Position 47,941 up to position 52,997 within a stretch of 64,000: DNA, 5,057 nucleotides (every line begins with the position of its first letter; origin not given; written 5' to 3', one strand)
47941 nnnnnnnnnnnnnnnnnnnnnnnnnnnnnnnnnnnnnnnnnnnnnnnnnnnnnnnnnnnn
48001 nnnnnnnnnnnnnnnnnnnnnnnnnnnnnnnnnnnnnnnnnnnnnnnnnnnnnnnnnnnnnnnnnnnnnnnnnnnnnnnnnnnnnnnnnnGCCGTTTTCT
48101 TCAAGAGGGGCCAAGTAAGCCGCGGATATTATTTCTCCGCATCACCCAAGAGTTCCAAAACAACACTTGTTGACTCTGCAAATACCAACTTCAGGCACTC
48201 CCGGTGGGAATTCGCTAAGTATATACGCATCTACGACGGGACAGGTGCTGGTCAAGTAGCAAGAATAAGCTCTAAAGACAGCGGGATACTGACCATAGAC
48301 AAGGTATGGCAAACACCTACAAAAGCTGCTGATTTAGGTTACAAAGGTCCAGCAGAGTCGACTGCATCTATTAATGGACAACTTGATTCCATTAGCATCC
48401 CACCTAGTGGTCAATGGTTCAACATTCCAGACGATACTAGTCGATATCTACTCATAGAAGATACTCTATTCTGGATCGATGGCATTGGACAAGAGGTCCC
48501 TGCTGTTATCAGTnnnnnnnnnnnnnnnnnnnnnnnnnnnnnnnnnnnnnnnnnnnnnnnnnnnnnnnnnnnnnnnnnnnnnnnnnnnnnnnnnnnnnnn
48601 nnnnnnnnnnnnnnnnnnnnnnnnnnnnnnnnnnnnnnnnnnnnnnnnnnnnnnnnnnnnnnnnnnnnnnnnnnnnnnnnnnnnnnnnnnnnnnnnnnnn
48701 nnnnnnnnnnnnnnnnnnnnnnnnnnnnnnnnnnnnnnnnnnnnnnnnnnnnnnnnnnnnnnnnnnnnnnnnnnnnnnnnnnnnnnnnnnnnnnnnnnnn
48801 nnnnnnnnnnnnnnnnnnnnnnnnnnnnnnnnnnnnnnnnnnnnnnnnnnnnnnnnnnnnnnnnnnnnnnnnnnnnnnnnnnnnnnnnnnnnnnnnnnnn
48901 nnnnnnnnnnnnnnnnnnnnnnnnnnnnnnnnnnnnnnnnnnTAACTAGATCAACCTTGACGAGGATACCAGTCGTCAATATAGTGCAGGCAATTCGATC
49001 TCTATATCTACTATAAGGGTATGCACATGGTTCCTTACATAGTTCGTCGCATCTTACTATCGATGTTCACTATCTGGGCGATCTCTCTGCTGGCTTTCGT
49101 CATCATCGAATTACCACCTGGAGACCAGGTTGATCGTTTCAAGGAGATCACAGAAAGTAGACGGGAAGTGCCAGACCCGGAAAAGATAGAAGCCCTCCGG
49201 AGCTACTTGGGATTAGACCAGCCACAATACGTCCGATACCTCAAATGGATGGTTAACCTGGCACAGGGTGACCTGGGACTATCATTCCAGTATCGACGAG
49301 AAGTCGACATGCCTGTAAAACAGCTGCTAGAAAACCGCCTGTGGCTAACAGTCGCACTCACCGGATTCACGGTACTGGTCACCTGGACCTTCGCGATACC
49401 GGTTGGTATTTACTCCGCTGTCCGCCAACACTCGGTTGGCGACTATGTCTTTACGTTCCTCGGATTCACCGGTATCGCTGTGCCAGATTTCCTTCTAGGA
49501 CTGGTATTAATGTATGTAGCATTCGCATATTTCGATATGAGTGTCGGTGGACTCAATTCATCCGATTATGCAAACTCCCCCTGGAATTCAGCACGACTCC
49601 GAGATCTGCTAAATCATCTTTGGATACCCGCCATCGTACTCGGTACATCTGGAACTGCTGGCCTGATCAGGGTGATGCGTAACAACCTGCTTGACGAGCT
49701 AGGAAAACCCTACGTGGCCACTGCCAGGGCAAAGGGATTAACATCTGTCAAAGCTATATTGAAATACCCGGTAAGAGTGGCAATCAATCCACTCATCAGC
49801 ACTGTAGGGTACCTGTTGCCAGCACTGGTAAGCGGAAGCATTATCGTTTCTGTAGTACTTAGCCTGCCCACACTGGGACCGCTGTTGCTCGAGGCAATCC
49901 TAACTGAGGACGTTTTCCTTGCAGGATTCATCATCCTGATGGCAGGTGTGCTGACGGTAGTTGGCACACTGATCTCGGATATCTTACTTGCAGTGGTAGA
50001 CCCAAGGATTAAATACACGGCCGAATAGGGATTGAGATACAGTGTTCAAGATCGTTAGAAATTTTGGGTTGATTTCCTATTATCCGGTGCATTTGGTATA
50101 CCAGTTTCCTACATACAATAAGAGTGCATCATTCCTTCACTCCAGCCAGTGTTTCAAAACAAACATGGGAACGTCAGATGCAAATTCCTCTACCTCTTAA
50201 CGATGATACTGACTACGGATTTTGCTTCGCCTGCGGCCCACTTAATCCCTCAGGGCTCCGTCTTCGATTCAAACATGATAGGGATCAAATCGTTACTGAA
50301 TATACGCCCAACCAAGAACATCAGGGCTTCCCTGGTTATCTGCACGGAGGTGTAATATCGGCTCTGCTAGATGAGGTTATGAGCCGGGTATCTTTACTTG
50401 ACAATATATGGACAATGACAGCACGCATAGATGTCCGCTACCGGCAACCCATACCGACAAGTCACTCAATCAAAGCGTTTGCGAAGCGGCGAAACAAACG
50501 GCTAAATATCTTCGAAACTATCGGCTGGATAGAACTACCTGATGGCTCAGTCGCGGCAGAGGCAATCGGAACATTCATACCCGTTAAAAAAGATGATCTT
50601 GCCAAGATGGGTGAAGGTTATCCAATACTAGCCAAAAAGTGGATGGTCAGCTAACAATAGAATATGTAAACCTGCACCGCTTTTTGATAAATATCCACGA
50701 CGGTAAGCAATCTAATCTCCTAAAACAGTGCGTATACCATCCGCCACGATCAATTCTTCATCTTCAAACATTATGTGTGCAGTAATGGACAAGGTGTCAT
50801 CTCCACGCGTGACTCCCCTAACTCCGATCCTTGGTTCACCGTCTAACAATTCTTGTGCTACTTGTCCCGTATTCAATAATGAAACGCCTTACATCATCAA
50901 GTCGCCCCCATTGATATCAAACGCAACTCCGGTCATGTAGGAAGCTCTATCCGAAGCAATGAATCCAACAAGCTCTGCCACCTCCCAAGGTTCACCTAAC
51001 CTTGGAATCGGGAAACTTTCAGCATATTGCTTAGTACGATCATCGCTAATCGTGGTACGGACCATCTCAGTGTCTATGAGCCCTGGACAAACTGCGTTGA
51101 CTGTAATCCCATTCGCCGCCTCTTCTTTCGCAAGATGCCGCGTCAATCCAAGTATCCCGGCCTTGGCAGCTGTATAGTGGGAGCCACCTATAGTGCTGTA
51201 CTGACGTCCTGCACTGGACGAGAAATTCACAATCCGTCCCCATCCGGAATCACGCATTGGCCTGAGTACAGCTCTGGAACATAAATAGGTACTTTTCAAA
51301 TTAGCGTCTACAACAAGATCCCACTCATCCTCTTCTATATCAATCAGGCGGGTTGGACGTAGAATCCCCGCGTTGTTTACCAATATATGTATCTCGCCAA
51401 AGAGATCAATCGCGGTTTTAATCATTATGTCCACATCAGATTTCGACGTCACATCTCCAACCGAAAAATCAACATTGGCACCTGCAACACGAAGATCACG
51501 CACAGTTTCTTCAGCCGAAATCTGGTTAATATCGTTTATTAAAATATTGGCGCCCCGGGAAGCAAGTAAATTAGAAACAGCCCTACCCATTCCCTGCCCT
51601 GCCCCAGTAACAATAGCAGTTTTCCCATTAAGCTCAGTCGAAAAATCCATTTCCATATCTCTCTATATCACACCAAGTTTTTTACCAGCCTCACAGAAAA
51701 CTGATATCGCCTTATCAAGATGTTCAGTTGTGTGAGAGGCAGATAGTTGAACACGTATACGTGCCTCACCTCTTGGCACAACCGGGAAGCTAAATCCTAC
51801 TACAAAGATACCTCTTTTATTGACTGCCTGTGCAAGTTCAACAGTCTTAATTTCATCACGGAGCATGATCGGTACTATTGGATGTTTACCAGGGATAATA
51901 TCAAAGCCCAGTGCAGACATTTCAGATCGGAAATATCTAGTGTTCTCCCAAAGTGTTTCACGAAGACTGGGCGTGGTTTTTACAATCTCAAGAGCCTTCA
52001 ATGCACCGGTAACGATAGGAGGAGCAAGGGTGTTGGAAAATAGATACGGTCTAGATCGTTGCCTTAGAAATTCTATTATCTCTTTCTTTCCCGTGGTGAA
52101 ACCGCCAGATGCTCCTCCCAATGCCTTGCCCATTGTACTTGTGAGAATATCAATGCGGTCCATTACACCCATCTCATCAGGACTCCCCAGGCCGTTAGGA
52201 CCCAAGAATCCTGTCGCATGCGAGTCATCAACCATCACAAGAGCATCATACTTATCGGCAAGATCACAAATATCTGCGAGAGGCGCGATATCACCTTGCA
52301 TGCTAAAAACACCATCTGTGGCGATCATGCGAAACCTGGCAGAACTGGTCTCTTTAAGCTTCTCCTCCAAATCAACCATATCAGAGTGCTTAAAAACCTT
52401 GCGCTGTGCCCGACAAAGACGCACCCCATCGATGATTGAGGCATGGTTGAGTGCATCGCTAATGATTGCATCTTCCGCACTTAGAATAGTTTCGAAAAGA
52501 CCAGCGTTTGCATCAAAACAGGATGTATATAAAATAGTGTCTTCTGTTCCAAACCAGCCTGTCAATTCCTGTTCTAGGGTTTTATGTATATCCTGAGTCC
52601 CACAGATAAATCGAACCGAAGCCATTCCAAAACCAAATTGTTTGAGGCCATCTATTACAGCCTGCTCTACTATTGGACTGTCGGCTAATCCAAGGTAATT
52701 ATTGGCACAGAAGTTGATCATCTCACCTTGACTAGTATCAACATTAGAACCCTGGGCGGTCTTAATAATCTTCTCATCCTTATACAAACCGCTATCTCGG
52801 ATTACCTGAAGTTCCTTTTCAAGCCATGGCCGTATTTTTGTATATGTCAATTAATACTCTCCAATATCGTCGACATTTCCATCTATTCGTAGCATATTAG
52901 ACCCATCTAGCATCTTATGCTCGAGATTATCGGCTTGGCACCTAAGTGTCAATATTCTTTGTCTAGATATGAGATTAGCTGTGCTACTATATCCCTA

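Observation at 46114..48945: Exported vertebrate/cyanobacterial-type protein-arginine deiminase (PAD) homologue with an intact catalytic set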

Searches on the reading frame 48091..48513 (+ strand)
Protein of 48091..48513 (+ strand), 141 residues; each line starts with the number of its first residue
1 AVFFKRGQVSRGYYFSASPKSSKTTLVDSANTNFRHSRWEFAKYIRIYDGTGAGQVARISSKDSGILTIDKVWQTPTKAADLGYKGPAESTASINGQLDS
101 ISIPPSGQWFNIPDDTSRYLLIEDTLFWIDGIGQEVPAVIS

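Call 59: search_solved_structures(query=A4, max_evalue=10, show_alignments=2)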
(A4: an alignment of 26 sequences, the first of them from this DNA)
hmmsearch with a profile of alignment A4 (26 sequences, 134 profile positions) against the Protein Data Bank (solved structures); distinct sequences matched with E-value up to 10: 0.

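Call 84: search_protein_families(library=pfam, alignment_id=A4, max_evalue=1)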
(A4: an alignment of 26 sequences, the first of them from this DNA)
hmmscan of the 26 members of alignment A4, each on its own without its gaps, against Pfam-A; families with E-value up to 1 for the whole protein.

A. member 1, seq(141 aa): 0 families

B. families by the number of members that match (of 26 scanned): 2 families
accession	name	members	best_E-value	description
PF23431.1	BROMI_N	1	0.19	Broad-minded protein N-terminal domain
PF20736.2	Glyco_hydro127M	1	0.23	Beta-L-arabinofuranosidase, GH127 middle domain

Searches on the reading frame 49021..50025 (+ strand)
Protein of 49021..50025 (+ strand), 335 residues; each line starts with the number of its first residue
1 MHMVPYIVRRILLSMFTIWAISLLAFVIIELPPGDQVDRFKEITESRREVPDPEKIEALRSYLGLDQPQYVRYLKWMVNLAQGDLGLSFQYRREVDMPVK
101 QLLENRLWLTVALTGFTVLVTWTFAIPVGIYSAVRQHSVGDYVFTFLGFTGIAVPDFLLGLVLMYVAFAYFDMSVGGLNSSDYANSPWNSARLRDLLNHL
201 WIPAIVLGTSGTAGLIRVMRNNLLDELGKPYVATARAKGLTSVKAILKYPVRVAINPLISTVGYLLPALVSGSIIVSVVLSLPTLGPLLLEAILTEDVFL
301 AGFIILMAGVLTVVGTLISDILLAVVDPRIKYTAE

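Call 6: search_protein_families(library=pfam, proteins=[window:49021-50025:+], max_evalue=0.001)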
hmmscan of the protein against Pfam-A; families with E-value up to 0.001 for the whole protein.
window:49021-50025:+ (335 aa): 2 families
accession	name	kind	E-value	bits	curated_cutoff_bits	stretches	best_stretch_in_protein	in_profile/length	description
PF00528.27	BPD_transp_1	-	2.4e-28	99.6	26.4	1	125-331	1-183/184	Binding-protein-dependent transport system inner membrane component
PF19300.4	BPD_transp_1_N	-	8.5e-07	29.6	23.8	1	3-83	1-75/114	Binding-prot-dependent transport system membrane comp, N-term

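Call 38: search_protein_families(library=ncbifam, proteins=[window:49021-50025:+], max_evalue=0.001)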
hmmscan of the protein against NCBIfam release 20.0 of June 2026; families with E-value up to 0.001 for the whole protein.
window:49021-50025:+ (335 aa): 12 families
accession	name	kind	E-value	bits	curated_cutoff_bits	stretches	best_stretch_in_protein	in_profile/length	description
NF045472.1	Opp4B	equivalog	1.5e-67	228.2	450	1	3-331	1-319/319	oligopeptide ABC transporter permease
NF045470.1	Opp2B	equivalog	5e-61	206.5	350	1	10-331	1-300/300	nickel ABC transporter permease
NF045469.1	Opp1B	equivalog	5e-53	180.6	380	1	3-331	1-307/307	nickel/cobalt ABC transporter permease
TIGR02789.1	nickel_nikB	equivalog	5.2e-53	180.5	447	1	3-331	1-307/314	nickel ABC transporter permease subunit NikB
NF045471.1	Opp3B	equivalog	1.3e-47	162.7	480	1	3-332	1-304/308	oligopeptide ABC transporter permease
NF007677.0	PRK10352.1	equivalog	1.1e-42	146.2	433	1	3-333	1-309/314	nickel ABC transporter permease subunit NikB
NF008161.0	PRK10914.1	equivalog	1.3e-42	146.2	590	1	3-332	1-337/339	dipeptide ABC transporter permease DppB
NF011661.0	PRK15081.1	equivalog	4.8e-41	141.2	463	1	3-332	1-305/306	glutathione ABC transporter permease GsiC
NF011712.0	PRK15133.1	subfamily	1.3e-39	136.2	445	2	52-333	82-362/364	microcin C ABC transporter permease YejB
NF007008.0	PRK09471.1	equivalog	1.5e-39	136.3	388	1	3-332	1-306/306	oligopeptide ABC transporter permease OppB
NF011690.0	PRK15110.1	equivalog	1.8e-22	80.2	432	1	73-328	44-311/321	putrescine export ABC transporter permease SapB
NF043081.1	MMSYN1_0165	equivalog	5.4e-22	78.3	350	1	94-333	162-387/388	oligopeptide ABC transporter permease OppB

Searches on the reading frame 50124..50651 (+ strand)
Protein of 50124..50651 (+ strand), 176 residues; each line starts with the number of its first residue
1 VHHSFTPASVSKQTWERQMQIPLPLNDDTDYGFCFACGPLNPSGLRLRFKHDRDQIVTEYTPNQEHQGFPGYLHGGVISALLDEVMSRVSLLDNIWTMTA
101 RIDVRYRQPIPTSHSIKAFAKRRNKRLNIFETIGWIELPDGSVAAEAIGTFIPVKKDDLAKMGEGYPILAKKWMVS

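Call 6: search_protein_families(library=pfam, proteins=[window:50124-50651:+], max_evalue=0.001)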
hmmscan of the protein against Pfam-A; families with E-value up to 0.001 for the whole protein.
window:50124-50651:+ (176 aa): 0 families

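Call 29: search_protein_families(library=pfam, proteins=[window:50124-50651:+], max_evalue=10)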
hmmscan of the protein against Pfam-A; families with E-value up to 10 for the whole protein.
window:50124-50651:+ (176 aa): 1 family
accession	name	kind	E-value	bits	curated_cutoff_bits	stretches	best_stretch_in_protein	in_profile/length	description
PF03061.28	4HBT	-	0.017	15.9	20.6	1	71-111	2-45/79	Thioesterase superfamily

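Call 38: search_protein_families(library=ncbifam, proteins=[window:50124-50651:+], max_evalue=0.001)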
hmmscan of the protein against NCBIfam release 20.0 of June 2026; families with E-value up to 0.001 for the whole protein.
window:50124-50651:+ (176 aa): 1 family
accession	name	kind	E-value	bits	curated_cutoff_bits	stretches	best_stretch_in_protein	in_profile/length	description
TIGR00369.1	unchar_dom_1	domain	0.00042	20.4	36.6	1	63-123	26-87/117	hotdog fold thioesterase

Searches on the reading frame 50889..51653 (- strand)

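Call 6: search_protein_families(library=pfam, proteins=[window:50889-51653:-], max_evalue=0.001)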
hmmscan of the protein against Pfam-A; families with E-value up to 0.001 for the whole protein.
window:50889-51653:- (254 aa): 3 families
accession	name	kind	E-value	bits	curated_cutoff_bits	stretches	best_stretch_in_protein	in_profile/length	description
PF13561.12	adh_short_C2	-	1e-56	192.6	27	1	17-250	1-234/236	Enoyl-(Acyl carrier protein) reductase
PF00106.31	adh_short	-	3.5e-55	186.9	26.6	1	11-203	1-192/195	short chain dehydrogenase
PF08659.16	KR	-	4e-14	53.4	22.6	1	12-178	2-167/180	KR domain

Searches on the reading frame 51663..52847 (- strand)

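Call 6: search_protein_families(library=pfam, proteins=[window:51663-52847:-], max_evalue=0.001)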
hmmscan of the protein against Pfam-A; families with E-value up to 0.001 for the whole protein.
window:51663-52847:- (394 aa): 3 families
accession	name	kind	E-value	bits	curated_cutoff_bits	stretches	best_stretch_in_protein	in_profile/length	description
PF00155.27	Aminotran_1_2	-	5.1e-63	213.9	19.7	1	42-383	2-360/361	Aminotransferase class I and II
PF00266.25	Aminotran_5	-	0.0002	20.9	21.5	1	87-211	44-179/371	Aminotransferase class-V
PF00464.25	SHMT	-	0.00054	19.1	27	1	149-259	147-250/399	Serine hydroxymethyltransferase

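Call 38: search_protein_families(library=ncbifam, proteins=[window:51663-52847:-], max_evalue=0.001)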
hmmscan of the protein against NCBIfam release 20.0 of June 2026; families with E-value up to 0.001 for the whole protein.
window:51663-52847:- (394 aa): 16 families
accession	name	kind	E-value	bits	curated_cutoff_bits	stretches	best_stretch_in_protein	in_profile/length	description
NF005394.0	PRK06939.1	equivalog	1e-183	610.6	460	1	4-394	4-397/397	glycine C-acetyltransferase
TIGR01822.1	2am3keto_CoA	equivalog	1.7e-181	603.4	493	1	8-394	4-393/393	glycine C-acetyltransferase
TIGR01825.1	gly_Cac_T_rel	subfamily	9.1e-130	432.8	535.4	1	9-394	1-385/385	BioF/Kbl family PLP-dependent acyltransferase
TIGR00858.1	bioF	equivalog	8e-112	373.6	426.45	1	23-383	3-363/365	8-amino-7-oxononanoate synthase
NF047600.1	SerpalmtaseCFB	equivalog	5.1e-102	341.5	640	1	12-392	14-393/395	serine palmitoyltransferase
TIGR01821.1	5aminolev_synth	equivalog_domain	4.6e-87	292.5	338.55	1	35-391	40-397/402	5-aminolevulinate synthase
NF047599.1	SerpalmtaseBetaP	equivalog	7.2e-84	281.7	500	1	40-391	42-393/394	serine palmitoyltransferase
NF047603.1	SerpalmtaseAlphaP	equivalog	6.4e-71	239.1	670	1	42-394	46-399/399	serine palmitoyltransferase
NF005526.0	PRK07179.1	equivalog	1.7e-63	214.6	428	1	38-388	51-396/407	alpha-hydroxyketone-type quorum-sensing autoinducer synthase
NF005697.0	PRK07505.1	subfamily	3e-48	164.4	342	1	31-387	37-398/405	hypothetical protein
NF004608.1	PRK05937.1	equivalog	1.3e-32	113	399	1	43-387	4-345/366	8-amino-7-oxononanoate synthase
NF000586.1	PRK00011.1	subfamily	8.5e-11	41.2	335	1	108-349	85-332/404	serine hydroxymethyltransferase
TIGR03576.1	pyridox_MJ0158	hypoth_equivalog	3e-05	23.3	304.45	1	133-315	106-275/346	TIGR03576 family pyridoxal phosphate-dependent enzyme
TIGR01979.1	sufS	subfamily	8.4e-05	21.6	475.1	1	121-212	104-200/403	SufS family cysteine desulfurase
TIGR01141.1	hisC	equivalog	0.00018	20.6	276.55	1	185-350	157-316/349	histidinol-phosphate transaminase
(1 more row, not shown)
